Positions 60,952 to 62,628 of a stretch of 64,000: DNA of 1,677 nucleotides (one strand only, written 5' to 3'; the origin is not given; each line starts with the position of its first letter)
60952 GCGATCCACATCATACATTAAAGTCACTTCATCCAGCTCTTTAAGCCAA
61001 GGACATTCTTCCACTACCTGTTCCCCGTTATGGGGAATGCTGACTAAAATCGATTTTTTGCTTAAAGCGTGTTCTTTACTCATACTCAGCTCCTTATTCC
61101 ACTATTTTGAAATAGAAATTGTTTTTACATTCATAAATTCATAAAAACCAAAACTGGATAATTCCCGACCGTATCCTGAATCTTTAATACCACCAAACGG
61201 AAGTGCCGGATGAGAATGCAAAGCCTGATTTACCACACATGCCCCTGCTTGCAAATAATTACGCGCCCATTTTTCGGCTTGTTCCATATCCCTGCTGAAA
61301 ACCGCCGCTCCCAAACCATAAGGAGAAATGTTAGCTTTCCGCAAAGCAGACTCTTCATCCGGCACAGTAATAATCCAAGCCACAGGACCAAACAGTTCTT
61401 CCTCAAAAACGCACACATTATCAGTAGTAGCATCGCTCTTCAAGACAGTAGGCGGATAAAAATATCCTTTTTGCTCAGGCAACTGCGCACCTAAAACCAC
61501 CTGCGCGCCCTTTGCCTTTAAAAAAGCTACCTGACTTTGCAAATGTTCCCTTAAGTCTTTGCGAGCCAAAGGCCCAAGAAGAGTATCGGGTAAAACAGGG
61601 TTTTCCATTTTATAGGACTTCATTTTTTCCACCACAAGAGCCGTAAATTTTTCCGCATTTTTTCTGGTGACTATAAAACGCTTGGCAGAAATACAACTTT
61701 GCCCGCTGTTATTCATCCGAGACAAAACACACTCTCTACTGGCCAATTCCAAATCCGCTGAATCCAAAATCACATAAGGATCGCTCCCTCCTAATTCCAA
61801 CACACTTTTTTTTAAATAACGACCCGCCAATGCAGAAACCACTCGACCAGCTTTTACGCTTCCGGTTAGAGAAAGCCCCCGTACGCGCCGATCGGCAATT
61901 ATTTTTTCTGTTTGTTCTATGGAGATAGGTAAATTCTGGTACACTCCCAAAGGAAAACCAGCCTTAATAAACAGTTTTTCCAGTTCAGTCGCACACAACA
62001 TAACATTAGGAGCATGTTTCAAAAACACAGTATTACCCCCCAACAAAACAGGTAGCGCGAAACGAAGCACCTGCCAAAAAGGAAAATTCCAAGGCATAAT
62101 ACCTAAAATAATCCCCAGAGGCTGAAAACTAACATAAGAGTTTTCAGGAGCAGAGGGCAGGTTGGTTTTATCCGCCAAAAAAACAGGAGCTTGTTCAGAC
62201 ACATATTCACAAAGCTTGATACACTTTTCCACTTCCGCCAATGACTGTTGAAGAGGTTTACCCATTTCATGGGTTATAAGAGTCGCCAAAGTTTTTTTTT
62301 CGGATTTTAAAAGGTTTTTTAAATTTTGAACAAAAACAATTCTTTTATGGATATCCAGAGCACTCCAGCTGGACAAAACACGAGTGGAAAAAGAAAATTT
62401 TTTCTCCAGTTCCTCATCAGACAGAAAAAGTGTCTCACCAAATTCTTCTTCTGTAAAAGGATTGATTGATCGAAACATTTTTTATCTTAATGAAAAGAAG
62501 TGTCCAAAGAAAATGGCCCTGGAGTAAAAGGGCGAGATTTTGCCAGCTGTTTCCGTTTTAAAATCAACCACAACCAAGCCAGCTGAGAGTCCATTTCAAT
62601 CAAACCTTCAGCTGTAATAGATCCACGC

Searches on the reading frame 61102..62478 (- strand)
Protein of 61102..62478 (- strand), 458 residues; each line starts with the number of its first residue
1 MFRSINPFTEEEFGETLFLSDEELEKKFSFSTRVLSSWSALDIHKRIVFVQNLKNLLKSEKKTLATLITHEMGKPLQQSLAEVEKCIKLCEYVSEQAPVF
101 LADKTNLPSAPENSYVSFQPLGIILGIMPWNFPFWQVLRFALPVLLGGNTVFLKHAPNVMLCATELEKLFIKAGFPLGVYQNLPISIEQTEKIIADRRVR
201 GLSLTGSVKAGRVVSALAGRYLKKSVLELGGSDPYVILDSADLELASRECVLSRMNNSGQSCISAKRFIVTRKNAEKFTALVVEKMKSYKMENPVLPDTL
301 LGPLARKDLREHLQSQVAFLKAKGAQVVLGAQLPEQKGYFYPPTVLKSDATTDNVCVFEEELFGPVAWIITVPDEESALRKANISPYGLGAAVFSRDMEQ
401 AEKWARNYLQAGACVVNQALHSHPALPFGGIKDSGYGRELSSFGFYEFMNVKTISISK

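Call 73: search_protein_families(library=pfam, proteins=[window:61102-62478:-], max_evalue=0.00001)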
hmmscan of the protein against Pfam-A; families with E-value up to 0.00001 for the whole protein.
window:61102-62478:- (458 aa): 1 family
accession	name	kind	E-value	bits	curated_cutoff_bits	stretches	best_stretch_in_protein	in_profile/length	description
PF00171.27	Aldedh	-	4.9e-116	388.4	23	1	2-454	9-461/461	Aldehyde dehydrogenase family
